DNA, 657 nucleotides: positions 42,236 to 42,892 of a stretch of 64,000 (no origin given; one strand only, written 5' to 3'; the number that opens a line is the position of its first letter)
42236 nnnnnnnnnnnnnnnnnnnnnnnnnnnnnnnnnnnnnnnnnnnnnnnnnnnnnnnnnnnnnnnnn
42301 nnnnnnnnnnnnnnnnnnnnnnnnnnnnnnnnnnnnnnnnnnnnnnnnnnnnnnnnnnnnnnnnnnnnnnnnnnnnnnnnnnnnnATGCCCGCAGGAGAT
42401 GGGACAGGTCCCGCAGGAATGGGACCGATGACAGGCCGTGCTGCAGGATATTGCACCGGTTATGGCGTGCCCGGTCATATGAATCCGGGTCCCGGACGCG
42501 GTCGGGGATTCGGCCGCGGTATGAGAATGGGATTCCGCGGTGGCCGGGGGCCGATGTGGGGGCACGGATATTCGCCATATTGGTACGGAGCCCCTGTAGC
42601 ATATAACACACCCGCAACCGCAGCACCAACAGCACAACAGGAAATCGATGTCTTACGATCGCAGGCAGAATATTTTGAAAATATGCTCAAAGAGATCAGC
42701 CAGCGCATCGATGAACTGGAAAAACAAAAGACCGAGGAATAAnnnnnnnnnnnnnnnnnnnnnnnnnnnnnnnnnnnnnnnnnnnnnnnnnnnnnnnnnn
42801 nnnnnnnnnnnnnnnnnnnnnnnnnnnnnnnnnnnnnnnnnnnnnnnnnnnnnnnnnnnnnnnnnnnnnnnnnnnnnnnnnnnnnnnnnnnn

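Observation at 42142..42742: Tandem paralogues with extreme Gly/Arg/Pro composition; one has lost the coiled-coil half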

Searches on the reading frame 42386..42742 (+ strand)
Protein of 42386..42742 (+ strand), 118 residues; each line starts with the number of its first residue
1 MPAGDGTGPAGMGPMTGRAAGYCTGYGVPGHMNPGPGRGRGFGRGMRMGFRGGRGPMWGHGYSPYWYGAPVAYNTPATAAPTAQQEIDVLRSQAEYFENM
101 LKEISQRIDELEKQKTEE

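Call 3: search_protein_families(library=pfam, proteins=[window:42386-42742:+], max_evalue=0.1)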
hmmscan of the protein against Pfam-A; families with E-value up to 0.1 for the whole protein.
window:42386-42742:+ (118 aa): 3 families
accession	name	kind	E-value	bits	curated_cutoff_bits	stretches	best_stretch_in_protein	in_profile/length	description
PF17253.7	DUF5320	-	3.4e-24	86.3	27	1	1-111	1-99/99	Family of unknown function (DUF5320)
PF24423.1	OVT1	-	0.039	14.8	30.9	1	81-117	53-89/100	Major antigen, helical domain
PF10224.14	DUF2205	-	0.08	13.5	26.7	1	82-112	13-43/75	Short coiled-coil protein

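Call 4: search_protein_families(library=ncbifam, proteins=[window:42386-42742:+], max_evalue=0.1)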
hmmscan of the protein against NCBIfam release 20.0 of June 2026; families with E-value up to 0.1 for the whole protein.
window:42386-42742:+ (118 aa): 0 families

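Call 16: find_homologous_proteins(query=window:42386-42739:+)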
Query window:42386-42739:+ (118 aa): 4018 proteins with E <= 0.001 among 4272 candidates; the best 120 are listed.
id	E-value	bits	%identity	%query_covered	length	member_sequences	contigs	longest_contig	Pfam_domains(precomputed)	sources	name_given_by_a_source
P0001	5.1e-75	267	100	100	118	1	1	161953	PF17253.8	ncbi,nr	ncbi:hypothetical protein GF407_01390 [candidate division KSB1 bacterium]|nr:hypothetical protein [c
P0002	6.8e-65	235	89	100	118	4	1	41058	PF17253.8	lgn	-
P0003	1.2e-63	231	88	100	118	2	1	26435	PF17253.8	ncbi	-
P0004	3.3e-45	171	72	100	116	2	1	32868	PF17253.8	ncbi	-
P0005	6.3e-38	147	59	99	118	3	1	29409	PF17253.8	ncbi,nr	ncbi:MAG: DUF5320 domain-containing protein [Deltaproteobacteria bacterium]|nr:DUF5320 domain-contai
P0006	1.8e-36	143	62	100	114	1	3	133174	PF17253.8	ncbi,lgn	-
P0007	1.8e-36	143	63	100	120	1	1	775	PF17253.8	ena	-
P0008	3.6e-36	142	62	99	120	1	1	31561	PF17253.8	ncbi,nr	ncbi:MAG: DUF5320 domain-containing protein [Deltaproteobacteria bacterium]|nr:DUF5320 domain-contai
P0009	9.7e-36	140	61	99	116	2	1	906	PF17253.8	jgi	-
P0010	9.8e-36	140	62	100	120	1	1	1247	PF17253.8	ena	-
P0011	1.2e-35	140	64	98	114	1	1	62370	PF17253.8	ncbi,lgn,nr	ncbi:MAG: DUF5320 domain-containing protein [Deltaproteobacteria bacterium]|nr:DUF5320 domain-contai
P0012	3.4e-35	139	58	86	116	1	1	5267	PF17253.8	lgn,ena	-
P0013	5.9e-35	138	60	100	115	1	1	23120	PF17253.8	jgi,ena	-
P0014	7.5e-35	137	59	100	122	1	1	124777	PF17253.8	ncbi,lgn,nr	ncbi:MAG: DUF5320 domain-containing protein [Kiritimatiellae bacterium]|nr:DUF5320 domain-containing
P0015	1.8e-34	136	59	100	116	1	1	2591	PF17253.8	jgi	-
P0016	1.8e-34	136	59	100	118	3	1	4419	PF17253.8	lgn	-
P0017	2.0e-34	136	52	100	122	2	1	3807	PF17253.8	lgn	-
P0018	2.7e-34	136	59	100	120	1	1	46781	PF17253.8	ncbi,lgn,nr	ncbi:MAG: DUF5320 domain-containing protein [Deltaproteobacteria bacterium]|nr:DUF5320 domain-contai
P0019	2.8e-34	136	58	86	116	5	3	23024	PF17253.8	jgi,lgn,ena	-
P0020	5.8e-34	135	50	97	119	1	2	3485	PF17253.8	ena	-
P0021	6.9e-34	134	60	100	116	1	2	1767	PF17253.8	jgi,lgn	-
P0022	9.0e-34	134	57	100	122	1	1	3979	PF17253.8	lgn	-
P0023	1.1e-33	134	51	100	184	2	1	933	PF17253.8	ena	-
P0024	1.3e-33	133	55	100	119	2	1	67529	PF17253.8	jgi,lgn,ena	-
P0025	1.3e-33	133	54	100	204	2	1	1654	PF17253.8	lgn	-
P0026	1.4e-33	133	57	100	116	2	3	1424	PF17253.8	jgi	-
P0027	4.4e-33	132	56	100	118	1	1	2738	PF17253.8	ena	-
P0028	1.5e-32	130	52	100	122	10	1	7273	PF17253.8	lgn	-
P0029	1.7e-32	130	53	100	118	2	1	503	PF17253.8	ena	-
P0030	2.5e-32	129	60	98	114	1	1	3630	PF17253.8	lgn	-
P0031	2.7e-32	129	59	100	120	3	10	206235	PF17253.8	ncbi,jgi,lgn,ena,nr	ncbi:MAG TPA: DUF5320 domain-containing protein [Smithellaceae bacterium]|nr:DUF5320 domain-containi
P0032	3.3e-32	129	50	99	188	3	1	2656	PF17253.8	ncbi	-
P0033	3.5e-32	129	59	100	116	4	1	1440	PF17253.8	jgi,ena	-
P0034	4.8e-32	128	50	100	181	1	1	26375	PF17253.8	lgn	-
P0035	6.5e-32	128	58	95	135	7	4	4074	PF17253.8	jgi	jgi:hypothetical protein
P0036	7.0e-32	128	58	86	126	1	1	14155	PF17253.8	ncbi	-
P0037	8.3e-32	128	50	100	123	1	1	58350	PF17253.8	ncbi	-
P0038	8.6e-32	128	53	98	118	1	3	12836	PF17253.8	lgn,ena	-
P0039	1.5e-31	127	53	100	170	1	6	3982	PF17253.8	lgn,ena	-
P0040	1.7e-31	127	57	98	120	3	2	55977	PF17253.8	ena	-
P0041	1.8e-31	127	62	99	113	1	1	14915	PF17253.8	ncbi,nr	ncbi:MAG: DUF5320 domain-containing protein [Candidatus Krumholzibacteriota bacterium]|nr:DUF5320 do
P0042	1.9e-31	126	52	100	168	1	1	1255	PF17253.8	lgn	-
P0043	1.9e-31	126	51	97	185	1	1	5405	PF17253.8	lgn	-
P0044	3.3e-31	126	61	97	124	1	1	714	PF17253.8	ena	-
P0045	3.4e-31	126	46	97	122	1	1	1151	PF17253.8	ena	-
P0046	5.9e-31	125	43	86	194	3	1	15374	PF17253.8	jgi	-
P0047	6.0e-31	125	59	97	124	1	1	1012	PF17253.8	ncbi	-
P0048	6.3e-31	125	50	92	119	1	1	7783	PF17253.8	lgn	-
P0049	7.2e-31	125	54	100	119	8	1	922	PF17253.8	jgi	-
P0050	7.9e-31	124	47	100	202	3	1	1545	PF17253.8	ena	-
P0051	8.0e-31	124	55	92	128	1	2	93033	PF17253.8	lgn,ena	-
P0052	8.2e-31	124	55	100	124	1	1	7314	PF17253.8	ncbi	-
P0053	1.5e-30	124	57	97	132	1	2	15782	PF17253.8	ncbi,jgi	jgi:hypothetical protein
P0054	1.6e-30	123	57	100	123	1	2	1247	PF17253.8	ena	-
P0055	1.8e-30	123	40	92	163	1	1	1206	PF17253.8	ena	-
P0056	1.8e-30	123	52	100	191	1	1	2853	PF17253.8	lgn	-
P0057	3.1e-30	123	44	100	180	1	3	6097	PF17253.8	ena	-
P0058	3.9e-30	122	52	100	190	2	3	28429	PF17253.8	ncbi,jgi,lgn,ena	-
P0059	3.9e-30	122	48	99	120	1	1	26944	PF17253.8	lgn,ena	-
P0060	4.1e-30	122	56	100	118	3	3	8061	PF17253.8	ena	-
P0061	5.1e-30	122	49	100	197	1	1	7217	PF17253.8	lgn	-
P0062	6.7e-30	121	48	100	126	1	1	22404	PF17253.8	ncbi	-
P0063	8.2e-30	121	55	98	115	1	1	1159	PF17253.8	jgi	jgi:hypothetical protein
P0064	8.5e-30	121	46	97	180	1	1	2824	PF17253.8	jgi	-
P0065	9.7e-30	121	51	100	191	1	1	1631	PF17253.8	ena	-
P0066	9.9e-30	121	53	100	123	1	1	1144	PF17253.8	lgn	-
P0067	1.0e-29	121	43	99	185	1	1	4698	PF17253.8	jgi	-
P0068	1.1e-29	121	51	91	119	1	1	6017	PF17253.8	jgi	-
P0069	1.1e-29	121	52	96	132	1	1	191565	PF17253.8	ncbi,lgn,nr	ncbi:DUF5320 domain-containing protein [bacterium]|nr:DUF5320 domain-containing protein [candidate d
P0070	1.1e-29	121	52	100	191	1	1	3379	PF17253.8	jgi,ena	-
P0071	1.3e-29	121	57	100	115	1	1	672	PF17253.8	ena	-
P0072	1.5e-29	120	58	99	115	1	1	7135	PF17253.8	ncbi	-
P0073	1.5e-29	120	46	100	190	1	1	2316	PF17253.8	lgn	-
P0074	1.5e-29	120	54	100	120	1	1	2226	PF17253.8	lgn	-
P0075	1.6e-29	120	57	100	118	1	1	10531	PF17253.8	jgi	jgi:hypothetical protein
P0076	1.7e-29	120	56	97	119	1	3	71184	PF17253.8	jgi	jgi:hypothetical protein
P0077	1.9e-29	120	46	97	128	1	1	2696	PF17253.8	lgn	-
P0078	1.9e-29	120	57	100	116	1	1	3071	PF17253.8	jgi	jgi:hypothetical protein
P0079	2.0e-29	120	46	95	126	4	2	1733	PF17253.8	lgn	-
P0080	2.0e-29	120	54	88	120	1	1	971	PF17253.8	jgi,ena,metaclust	metaclust:\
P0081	2.7e-29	119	46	100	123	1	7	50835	PF17253.8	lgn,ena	-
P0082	3.0e-29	119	55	98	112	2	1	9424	PF17253.8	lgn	-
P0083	3.1e-29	119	56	98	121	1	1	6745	PF17253.8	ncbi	-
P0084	3.6e-29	119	54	97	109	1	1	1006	PF17253.8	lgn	-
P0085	3.8e-29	119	52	100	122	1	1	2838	PF17253.8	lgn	-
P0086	5.4e-29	119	56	100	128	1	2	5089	PF17253.8,PF17228.8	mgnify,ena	mgnify:CR=1 FL=1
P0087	5.5e-29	118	46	100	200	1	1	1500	PF17253.8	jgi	jgi:hypothetical protein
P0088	6.5e-29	118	50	97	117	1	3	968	PF17253.8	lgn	-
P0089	6.5e-29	118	48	100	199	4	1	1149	PF17253.8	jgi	-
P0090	7.3e-29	118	46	97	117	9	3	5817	PF17253.8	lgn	-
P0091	7.4e-29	118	48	100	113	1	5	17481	PF17253.8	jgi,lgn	jgi:hypothetical protein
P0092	7.7e-29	118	46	100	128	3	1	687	PF17253.8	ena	-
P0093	7.8e-29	118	48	98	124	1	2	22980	PF17253.8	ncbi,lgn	-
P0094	8.1e-29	118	55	100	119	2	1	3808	PF17253.8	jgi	jgi:hypothetical protein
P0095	8.2e-29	118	48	95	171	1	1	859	PF17253.8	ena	-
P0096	9.2e-29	118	53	97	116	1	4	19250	PF17253.8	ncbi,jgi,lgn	-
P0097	1.0e-28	118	45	98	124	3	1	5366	PF17253.8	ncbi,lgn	-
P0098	1.0e-28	118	55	100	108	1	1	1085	PF17253.8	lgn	-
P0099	1.1e-28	118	60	99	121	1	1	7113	PF17253.8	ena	-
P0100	1.1e-28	117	55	99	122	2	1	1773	PF17253.8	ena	-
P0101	1.2e-28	117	54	100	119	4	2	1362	PF17253.8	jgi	jgi:hypothetical protein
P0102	1.2e-28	117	45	95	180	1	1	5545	PF17253.8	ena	-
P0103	1.2e-28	117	54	100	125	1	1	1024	PF17253.8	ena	-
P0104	1.2e-28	117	53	86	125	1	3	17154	PF17253.8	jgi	-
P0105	1.3e-28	117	53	97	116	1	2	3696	PF17253.8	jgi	-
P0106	1.3e-28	117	50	92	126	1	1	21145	PF17253.8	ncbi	-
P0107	1.3e-28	117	57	100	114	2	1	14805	PF17253.8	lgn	-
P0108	1.4e-28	117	53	99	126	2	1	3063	PF17253.8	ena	-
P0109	1.4e-28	117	58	97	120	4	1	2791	PF17253.8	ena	-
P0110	1.5e-28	117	49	100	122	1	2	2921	PF17253.8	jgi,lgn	-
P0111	1.6e-28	117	50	98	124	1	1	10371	PF17253.8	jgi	-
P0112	1.7e-28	117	47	97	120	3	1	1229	PF17253.8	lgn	-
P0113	1.9e-28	117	47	96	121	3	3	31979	PF17253.8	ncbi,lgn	ncbi:MAG: DUF5320 domain-containing protein [Desulfobacterales bacterium]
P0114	1.9e-28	117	54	100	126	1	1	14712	PF17253.8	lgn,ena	-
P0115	2.2e-28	117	53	96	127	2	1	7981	PF17253.8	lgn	-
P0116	2.4e-28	116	49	99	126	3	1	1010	PF17253.8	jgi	-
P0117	2.4e-28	116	54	100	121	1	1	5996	PF17253.8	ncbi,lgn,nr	ncbi:MAG: DUF5320 domain-containing protein [Victivallales bacterium]|nr:DUF5320 domain-containing p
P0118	2.9e-28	116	46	95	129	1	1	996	PF17253.8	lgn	-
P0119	2.9e-28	116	51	100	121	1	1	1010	PF17253.8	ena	-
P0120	2.9e-28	116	54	99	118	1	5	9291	PF17253.8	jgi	-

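Call 18: find_encoding_contigs(protein=P0002, flank=5000, max_places=3)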
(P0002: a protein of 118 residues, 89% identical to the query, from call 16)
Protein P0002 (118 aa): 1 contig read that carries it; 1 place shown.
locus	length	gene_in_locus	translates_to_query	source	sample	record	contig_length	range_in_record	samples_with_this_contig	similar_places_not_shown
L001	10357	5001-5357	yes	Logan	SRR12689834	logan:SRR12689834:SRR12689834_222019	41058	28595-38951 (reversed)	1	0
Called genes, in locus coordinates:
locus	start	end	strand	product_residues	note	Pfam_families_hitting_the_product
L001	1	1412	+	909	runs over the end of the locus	PF13620:CarboxypepD_reg, PF08308:PEGA (faint), PF13715:CarbopepD_reg_2, PF07715:Plug, PF00593:TonB_dep_Rec_b-barrel, PF14905:OMP_b-brl_3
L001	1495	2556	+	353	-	PF02333:Phytase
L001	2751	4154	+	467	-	PF00989:PAS, PF08448:PAS_4, PF13426:PAS_9, PF00158:Sigma54_activat, PF14532:Sigma54_activ_2, PF07728:AAA_5, PF25601:AAA_lid_14, PF02954:HTH_8 (weak)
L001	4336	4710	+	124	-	PF02579:Nitro_FeMo-Co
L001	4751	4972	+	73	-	-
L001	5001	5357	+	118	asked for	PF17253:DUF5320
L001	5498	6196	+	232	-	PF14358:DUF4405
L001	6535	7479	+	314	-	-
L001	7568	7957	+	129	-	PF01804:Penicil_amidase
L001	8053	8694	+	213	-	PF01804:Penicil_amidase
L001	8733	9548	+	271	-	PF01804:Penicil_amidase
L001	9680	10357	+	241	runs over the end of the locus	PF04028:DUF374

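Call 19: find_encoding_contigs(protein=P0004, flank=5000, max_places=3)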
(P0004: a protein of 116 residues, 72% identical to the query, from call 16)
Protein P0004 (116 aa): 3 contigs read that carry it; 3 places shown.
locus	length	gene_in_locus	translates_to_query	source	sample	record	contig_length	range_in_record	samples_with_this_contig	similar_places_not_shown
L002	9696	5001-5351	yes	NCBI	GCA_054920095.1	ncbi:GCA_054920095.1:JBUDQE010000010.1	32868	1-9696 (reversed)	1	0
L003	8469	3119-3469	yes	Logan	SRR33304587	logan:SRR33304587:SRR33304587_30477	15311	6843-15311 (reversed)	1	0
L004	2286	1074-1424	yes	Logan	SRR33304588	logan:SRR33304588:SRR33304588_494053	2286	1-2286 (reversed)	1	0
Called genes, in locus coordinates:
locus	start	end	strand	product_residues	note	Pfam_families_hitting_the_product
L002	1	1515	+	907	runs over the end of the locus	PF13620:CarboxypepD_reg, PF13715:CarbopepD_reg_2, PF08308:PEGA (weak), PF07715:Plug, PF00593:TonB_dep_Rec_b-barrel, PF14905:OMP_b-brl_3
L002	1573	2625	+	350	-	PF02333:Phytase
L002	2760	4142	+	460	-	PF00989:PAS, PF08448:PAS_4, PF13426:PAS_9, PF00158:Sigma54_activat, PF14532:Sigma54_activ_2, PF07728:AAA_5, PF25601:AAA_lid_14, PF02954:HTH_8, +2 more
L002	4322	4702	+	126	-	PF02579:Nitro_FeMo-Co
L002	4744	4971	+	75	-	PF17253:DUF5320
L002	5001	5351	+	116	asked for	PF17253:DUF5320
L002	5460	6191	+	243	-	PF14358:DUF4405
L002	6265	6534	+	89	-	-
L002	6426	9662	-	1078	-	PF14870:PSII_BNR (faint), PF25852:DUF6242_C (faint), PF02012:BNR (faint), PF13088:BNR_2 (faint), PF15902:Sortilin-Vps10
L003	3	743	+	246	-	?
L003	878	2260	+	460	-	PF00989:PAS, PF08448:PAS_4, PF13426:PAS_9, PF00158:Sigma54_activat, PF14532:Sigma54_activ_2, PF07728:AAA_5, PF25601:AAA_lid_14, PF02954:HTH_8, +2 more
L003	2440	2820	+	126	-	PF02579:Nitro_FeMo-Co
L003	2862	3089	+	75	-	PF17253:DUF5320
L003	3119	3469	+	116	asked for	PF17253:DUF5320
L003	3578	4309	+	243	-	PF14358:DUF4405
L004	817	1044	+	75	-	PF17253:DUF5320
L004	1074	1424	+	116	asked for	PF17253:DUF5320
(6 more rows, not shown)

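Call 27: find_related_loci(query=A2, collection=genome_contigs, flank=6000)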
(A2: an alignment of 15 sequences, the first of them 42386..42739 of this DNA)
Query A2 (118 aa) in genome_contigs; peptide patterns used: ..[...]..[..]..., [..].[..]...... (x = any residue, [..] = any of these).
600 stretches matched a pattern (row limit reached: there are more); 460 encode a relative of the query (tblastn E <= 1e-3); the best 80 are kept; 80 distinct loci.
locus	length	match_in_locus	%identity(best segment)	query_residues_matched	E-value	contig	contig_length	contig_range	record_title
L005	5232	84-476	46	1-118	4e-27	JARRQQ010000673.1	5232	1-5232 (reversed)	MAG: Sedimentisphaerales bacterium isolate Spart_206_MAG scaffold_44679, whole genome shotgun sequence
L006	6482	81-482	48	1-118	9e-27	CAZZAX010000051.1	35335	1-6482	MAG TPA_asm: uncultured Pirellulales bacterium isolate SRP068000_co1_46 genome assembly, contig: NODE_1238_length_35335_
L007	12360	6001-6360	56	1-118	2e-26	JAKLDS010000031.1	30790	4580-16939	MAG: Deltaproteobacteria bacterium isolate RA.bin115 RA.bin115_31, whole genome shotgun sequence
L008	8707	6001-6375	47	1-117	3e-25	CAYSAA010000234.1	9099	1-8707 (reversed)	MAG TPA_asm: uncultured Atribacterota bacterium isolate SRP067234_co1_85 genome assembly, contig: k99_212466, whole geno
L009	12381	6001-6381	55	1-118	7e-25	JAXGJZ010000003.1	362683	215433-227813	MAG: Desulfobacterales bacterium isolate AnMBR.bin174 bin174_3, whole genome shotgun sequence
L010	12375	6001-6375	52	1-117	7e-25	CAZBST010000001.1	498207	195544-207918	MAG TPA_asm: uncultured Pirellulales bacterium isolate SRP323688_co1_230 genome assembly, contig: NODE_13_length_498207_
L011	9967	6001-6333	46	1-118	8e-25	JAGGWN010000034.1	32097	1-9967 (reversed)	MAG: Bacteroidales bacterium isolate AUK127 PB_MBMC_081_c_000000000103, whole genome shotgun sequence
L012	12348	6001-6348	53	1-115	9e-25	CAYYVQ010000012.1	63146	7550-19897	MAG TPA_asm: uncultured Victivallales bacterium isolate SRP252850_co1_79 genome assembly, contig: NODE_549_length_63146_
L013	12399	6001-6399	47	1-118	1e-24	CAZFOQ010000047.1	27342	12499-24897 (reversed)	MAG TPA_asm: uncultured Pirellulales bacterium isolate SRP068000_co1_345 genome assembly, contig: NODE_2041_length_27342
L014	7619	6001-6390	45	1-118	1e-24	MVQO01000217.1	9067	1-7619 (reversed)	MAG: Syntrophorhabdus sp. PtaB.Bin027 A4E59_contig000222, whole genome shotgun sequence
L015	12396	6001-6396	44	1-118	2e-24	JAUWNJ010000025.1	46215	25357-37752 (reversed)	MAG: Planctomycetales bacterium isolate CSMAG_2421 CSMAG_2421_k141_419015_length_46215_cov_38.9819, whole genome shotgun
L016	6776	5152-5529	46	1-115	4e-24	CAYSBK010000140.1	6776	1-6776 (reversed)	MAG TPA_asm: uncultured Pirellulales bacterium isolate binchicken_co19_511 genome assembly, contig: NODE_19758_length_67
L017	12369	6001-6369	45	1-117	5e-24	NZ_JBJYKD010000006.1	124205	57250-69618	Thermoanaerobacterium sp. DL9XJH110 NODE_6_length_124205_cov_215.341897, whole genome shotgun sequence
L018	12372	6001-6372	44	1-118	6e-24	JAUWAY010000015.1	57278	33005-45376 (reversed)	MAG: Phycisphaerae bacterium isolate CSMAG_1306 CSMAG_1306_k141_1508211_length_57278_cov_11.9702, whole genome shotgun s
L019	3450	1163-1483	49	1-118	1e-23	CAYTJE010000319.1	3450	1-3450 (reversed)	MAG TPA_asm: uncultured Anaerolineales bacterium isolate SRP141376_co1_325 genome assembly, contig: NODE_41859_length_34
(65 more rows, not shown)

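Call 35: search_solved_structures(query=A2, max_evalue=10)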
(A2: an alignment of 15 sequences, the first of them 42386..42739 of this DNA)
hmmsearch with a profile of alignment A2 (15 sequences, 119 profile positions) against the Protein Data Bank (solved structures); distinct sequences matched with E-value up to 10: 74 (the best 60 are shown).
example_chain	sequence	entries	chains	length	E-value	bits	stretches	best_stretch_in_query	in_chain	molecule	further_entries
4oyd_B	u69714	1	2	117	0.051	17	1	72-118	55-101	Computationally designed Inhibitor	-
9j9b_D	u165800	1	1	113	0.15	15.5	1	12-79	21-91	Protein MGR2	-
4l9u_A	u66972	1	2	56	0.29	14.6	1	83-117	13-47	RAS guanyl-releasing protein 1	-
9eul_A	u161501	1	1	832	0.44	14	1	70-117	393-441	GP-PDE domain-containing protein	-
8jkb_B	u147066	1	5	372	0.45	13.9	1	63-111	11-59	Guanine nucleotide-binding protein G(I)/G(S)/G(T) subunit beta-1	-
1jsm_B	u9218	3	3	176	0.46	13.9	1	42-117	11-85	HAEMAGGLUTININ (HA2 CHAIN)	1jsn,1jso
5a3i_F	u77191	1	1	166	0.48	13.9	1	40-117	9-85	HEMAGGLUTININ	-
9euf_B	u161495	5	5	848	0.48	13.8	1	70-117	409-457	GP-PDE domain-containing protein | ORF58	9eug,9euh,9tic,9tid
8vue_B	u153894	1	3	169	0.54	13.7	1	40-117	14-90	Hemagglutinin HA2 chain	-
2ibx_B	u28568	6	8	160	0.56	13.6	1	40-117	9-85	Hemagglutinin | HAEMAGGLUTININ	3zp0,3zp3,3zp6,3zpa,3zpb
5jw4_B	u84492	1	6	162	0.58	13.6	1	40-117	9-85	Hemagglutinin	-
4kdq_B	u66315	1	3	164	0.58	13.6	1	40-117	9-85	Hemagglutinin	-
4k62_B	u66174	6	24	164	0.59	13.6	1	40-117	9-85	Hemagglutinin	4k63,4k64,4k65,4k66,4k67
4bgz_B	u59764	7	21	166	0.6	13.5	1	40-117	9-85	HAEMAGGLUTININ HA1 | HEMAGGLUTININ | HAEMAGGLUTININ HA2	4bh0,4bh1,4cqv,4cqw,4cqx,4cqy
3znk_B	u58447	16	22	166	0.6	13.5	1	40-117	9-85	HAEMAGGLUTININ | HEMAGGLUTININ | Hemagglutinin HA2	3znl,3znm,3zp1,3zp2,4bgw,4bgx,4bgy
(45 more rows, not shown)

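Call 61: predict_structure(alignment_id=A5)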
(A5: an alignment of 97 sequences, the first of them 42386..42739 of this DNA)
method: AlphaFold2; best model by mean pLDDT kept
length: 118 residues; sequences in the alignment: 97
mean_pLDDT: 59.8   pTM: 0.28
mean pLDDT of the five models: 59.8, 57.8, 57.4, 57.1, 55.1
residues with pLDDT >= 90: 17; 70-90: 16; 50-70: 32; < 50: 53
segments of 3 or more residues with pLDDT < 50: 1-5, 7-9, 19-22, 24-29, 32-35, 39-43, 58-67, 69-74
pLDDT, mean of each block of 10 residues (from residue 1): 47 49 47 47 48 49 44 52 81 91 93 72
secondary structure, 60 per line:
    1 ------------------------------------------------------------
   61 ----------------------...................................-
elements in order: H83-117
